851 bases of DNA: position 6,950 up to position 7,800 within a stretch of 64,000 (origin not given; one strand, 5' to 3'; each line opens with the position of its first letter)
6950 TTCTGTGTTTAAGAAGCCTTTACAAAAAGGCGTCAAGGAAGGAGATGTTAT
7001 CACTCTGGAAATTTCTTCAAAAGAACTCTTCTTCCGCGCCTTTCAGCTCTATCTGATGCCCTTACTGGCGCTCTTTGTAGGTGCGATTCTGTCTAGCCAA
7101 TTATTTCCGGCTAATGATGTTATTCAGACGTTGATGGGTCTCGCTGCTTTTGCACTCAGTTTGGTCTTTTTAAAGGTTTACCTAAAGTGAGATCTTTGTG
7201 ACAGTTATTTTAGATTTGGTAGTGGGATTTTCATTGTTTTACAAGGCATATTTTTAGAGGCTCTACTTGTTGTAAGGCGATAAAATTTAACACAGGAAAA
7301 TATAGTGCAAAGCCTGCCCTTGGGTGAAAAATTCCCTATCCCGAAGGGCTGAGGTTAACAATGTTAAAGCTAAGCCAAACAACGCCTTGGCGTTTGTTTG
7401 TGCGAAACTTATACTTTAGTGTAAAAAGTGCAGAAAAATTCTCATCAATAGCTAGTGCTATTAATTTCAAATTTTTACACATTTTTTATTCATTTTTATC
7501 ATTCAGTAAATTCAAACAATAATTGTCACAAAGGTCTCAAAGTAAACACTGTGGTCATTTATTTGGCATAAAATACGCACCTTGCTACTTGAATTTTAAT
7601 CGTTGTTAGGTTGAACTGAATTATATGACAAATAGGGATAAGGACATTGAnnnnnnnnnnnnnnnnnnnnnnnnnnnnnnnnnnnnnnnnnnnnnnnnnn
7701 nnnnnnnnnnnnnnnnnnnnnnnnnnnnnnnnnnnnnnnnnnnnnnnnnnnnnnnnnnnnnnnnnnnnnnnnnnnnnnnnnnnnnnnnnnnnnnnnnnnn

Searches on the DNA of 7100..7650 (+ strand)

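Call 17: search_rna_families(source=window, start=7100, end=7650, threshold=evalue, max_evalue=10)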
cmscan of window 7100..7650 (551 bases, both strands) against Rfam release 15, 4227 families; matches with E-value up to 10: 2.
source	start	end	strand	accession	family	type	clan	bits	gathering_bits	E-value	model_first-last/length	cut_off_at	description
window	7208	7303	+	RF01705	Flavo-1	Gene; sRNA;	-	17.9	42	0.48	1-76/76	no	Flavo-1 RNA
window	7362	7427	-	RF02288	TtnuCD11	Gene; snRNA; snoRNA; CD-box;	-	13.8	70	1.6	1-74/74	no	Tetrahymena snoRNA TtnuCD11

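Call 66: search_dna_similar(query=window:7189-7538:+, collection=plasmids, mode=distant, max_evalue=0.01, max_rows=10)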
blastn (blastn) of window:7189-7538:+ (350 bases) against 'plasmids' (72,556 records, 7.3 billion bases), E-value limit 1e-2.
No match.

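Call 67: search_dna_similar(query=window:7189-7538:+, collection=phages, mode=distant, max_evalue=0.01, max_rows=10)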
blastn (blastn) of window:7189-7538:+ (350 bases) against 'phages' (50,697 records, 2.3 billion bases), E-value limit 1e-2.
No match.
